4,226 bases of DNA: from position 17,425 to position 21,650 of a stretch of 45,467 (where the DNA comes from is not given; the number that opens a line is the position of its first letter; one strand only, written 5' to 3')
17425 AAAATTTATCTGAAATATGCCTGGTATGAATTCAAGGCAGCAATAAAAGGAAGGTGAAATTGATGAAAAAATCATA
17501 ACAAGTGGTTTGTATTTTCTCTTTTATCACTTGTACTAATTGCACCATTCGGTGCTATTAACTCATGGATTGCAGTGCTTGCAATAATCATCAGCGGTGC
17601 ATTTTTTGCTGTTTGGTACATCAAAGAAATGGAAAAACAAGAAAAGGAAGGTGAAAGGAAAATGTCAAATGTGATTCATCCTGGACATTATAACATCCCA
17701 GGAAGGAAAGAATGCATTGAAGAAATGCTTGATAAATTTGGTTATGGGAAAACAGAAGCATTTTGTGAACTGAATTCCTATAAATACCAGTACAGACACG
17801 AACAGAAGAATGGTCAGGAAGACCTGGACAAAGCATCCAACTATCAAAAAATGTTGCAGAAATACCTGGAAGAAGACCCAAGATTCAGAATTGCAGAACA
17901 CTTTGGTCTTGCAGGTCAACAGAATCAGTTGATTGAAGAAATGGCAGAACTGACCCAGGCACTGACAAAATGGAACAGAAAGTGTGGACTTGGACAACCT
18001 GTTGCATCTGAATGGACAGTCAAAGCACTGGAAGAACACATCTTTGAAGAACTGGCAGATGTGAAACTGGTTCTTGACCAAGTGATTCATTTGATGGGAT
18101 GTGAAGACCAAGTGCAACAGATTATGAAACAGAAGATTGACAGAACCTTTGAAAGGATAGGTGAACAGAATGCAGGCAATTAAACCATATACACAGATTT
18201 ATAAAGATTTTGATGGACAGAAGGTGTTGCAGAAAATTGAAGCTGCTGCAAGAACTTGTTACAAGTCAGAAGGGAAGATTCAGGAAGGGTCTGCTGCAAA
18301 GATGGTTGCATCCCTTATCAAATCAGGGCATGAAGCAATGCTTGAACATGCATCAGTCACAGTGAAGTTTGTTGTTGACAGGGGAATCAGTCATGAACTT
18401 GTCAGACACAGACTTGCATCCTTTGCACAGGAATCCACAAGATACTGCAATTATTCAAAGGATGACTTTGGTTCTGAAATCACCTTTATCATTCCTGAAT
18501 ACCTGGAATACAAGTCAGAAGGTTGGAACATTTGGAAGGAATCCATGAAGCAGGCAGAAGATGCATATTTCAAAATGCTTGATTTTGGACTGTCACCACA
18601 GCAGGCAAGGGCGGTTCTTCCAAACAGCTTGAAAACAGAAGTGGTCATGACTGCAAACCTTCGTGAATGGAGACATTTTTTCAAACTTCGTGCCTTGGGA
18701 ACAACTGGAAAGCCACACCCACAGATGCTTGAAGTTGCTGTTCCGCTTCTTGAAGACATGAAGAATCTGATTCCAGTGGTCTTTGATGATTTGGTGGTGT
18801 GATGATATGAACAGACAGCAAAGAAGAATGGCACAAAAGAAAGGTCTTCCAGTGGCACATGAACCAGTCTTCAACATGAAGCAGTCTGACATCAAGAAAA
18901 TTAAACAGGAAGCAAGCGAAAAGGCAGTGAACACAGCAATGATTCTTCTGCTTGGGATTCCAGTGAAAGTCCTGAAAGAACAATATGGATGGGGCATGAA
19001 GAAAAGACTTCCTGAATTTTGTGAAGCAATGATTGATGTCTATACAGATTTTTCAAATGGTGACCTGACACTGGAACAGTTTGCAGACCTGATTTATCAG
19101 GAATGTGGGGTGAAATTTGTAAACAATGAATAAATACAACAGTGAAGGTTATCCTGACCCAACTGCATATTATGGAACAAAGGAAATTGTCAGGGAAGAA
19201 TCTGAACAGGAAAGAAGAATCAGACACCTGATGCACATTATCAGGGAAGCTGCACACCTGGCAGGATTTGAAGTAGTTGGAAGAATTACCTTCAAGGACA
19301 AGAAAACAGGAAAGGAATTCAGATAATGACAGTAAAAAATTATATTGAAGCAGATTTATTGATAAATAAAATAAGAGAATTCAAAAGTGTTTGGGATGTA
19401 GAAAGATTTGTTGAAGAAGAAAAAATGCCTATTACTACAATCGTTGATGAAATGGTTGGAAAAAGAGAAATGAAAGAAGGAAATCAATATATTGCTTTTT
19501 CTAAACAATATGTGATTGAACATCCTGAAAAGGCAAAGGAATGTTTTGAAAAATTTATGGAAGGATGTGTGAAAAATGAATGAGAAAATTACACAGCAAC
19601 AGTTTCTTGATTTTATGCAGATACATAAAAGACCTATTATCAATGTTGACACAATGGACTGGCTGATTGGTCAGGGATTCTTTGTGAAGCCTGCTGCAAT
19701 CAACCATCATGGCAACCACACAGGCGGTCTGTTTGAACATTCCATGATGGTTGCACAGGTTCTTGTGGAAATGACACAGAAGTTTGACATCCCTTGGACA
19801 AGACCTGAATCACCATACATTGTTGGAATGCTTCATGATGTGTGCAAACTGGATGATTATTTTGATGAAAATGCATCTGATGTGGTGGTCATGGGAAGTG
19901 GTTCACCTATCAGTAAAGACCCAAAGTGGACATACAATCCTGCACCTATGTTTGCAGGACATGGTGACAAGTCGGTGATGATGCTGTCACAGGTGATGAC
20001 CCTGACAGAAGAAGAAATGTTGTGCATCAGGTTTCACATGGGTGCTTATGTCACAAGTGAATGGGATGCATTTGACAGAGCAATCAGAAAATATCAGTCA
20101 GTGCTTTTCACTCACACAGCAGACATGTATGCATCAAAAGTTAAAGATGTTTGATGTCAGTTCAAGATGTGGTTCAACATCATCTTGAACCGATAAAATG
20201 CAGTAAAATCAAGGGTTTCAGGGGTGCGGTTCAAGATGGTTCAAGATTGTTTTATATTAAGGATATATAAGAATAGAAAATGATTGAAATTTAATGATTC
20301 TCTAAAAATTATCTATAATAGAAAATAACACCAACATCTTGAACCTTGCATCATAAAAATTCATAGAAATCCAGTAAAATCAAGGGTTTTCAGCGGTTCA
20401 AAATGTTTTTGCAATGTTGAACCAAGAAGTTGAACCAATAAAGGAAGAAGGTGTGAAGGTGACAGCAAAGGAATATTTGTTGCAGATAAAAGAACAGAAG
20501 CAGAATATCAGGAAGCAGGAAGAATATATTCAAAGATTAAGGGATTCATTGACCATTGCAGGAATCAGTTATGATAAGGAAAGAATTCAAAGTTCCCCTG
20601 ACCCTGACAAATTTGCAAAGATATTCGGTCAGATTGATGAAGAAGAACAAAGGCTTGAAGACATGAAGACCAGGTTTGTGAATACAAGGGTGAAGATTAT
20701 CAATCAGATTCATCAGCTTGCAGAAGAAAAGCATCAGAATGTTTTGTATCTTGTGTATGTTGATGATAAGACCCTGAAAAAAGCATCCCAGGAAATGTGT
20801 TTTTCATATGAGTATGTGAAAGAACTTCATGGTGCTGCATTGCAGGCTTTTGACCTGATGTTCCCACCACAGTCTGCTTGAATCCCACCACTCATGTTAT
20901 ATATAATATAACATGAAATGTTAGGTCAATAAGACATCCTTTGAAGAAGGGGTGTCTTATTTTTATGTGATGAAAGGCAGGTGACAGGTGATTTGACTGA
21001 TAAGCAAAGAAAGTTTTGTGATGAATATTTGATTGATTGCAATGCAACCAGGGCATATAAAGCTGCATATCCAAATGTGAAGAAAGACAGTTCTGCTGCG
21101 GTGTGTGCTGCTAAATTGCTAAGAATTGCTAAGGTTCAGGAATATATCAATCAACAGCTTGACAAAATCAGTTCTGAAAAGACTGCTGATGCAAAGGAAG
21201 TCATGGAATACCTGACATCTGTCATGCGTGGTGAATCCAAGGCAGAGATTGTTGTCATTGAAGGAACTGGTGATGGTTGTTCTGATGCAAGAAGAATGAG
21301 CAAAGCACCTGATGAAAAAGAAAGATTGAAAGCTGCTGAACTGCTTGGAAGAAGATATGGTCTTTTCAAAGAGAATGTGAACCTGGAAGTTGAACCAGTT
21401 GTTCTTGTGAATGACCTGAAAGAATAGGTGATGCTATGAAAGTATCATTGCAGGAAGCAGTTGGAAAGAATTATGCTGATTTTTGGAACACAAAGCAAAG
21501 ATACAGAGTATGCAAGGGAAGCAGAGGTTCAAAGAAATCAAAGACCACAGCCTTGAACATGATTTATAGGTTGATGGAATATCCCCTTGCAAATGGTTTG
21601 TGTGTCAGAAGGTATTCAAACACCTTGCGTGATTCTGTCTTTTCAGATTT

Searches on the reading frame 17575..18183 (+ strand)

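Call 8: search_protein_families(library=pfam, proteins=[window:17575-18183:+], max_evalue=0.01)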
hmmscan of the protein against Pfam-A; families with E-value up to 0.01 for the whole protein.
window:17575-18183:+ (202 aa): 1 family
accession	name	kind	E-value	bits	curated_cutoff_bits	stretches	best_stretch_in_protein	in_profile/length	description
PF11753.13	DUF3310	-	1.1e-07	32.2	24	1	34-91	2-59/60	Protein of unknwon function (DUF3310)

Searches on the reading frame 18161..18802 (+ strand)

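Call 8: search_protein_families(library=pfam, proteins=[window:18161-18802:+], max_evalue=0.01)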
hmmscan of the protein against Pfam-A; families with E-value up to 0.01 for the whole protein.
window:18161-18802:+ (213 aa): 1 family
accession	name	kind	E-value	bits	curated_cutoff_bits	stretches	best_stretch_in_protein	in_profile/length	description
PF02511.20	Thy1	-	2.8e-47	161.4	24.8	1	24-206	11-191/191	Thymidylate synthase complementing protein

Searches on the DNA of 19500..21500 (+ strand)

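Call 10: search_dna_similar(query=window:19500-21500:+, collection=phages, mode=distant, max_rows=20)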
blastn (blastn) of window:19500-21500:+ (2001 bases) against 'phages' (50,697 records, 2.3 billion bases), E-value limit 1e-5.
Records with a match: 6; places in all: 6; records where one place covers at least 80% of the query: 0.
Best place of each record, by identity: 80-90% 1; 60-80% 5.
By first word of the organism name: Streptococcus 2; Enterococcus 2; Dorea 1; Bacteriophage 1.
By host as written in the record: Dorea sp. 000433215 DA134 1; Streptococcus anginosus J4211 1; Enterococcus sp. 1; Enterococcus faecalis 1; - 1; Streptococcus equinus 2B 1.
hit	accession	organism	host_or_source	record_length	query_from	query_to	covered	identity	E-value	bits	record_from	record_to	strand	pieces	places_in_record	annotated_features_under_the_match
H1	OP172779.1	Dorea phage DO134P1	Dorea sp. 000433215 DA134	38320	1495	1849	18%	65.2%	6e-14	87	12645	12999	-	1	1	terminase small subunit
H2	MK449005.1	Streptococcus phage Javan74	Streptococcus anginosus J4211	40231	1495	1735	12%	67.2%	8e-12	80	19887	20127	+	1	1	terminase small subunit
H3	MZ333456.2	Enterococcus phage VEsP-1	Enterococcus sp.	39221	1515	1736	11%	70.1%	1e-15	92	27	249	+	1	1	terminase small subunit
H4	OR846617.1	Enterococcus phage Efs 1-1-1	Enterococcus faecalis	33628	1515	1736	11%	69.2%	7e-13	83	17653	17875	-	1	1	record has no annotation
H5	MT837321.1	Bacteriophage sp.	human fecal samples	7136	457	548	5%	73.9%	8e-6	59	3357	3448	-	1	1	record has no annotation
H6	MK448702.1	Streptococcus phage Javan199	Streptococcus equinus 2B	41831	1686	1735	2%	88.0%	2e-7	64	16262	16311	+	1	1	terminase small subunit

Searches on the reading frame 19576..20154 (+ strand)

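Call 8: search_protein_families(library=pfam, proteins=[window:19576-20154:+], max_evalue=0.01)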
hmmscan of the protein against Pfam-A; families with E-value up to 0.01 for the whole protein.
window:19576-20154:+ (192 aa): 1 family
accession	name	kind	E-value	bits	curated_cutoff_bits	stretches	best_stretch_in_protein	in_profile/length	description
PF01966.28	HD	-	0.00092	19.9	22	1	53-146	2-75/116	HD domain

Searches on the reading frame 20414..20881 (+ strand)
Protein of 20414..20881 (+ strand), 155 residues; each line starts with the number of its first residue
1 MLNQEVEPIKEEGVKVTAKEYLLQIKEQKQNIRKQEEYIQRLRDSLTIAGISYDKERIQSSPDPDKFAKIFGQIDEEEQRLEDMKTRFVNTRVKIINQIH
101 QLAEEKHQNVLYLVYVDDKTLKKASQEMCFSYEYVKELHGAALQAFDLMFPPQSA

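Call 8: search_protein_families(library=pfam, proteins=[window:20414-20881:+], max_evalue=0.01)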
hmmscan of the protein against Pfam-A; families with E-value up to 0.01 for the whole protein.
window:20414-20881:+ (155 aa): 2 families
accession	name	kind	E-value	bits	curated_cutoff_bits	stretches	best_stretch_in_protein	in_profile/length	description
PF04545.22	Sigma70_r4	-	5.8e-05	23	24.1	1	105-144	7-46/50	Sigma-70, region 4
PF25464.1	DUF7900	-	0.0019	19.2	27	0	27-108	12-81/97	Domain of unknown function (DUF7900)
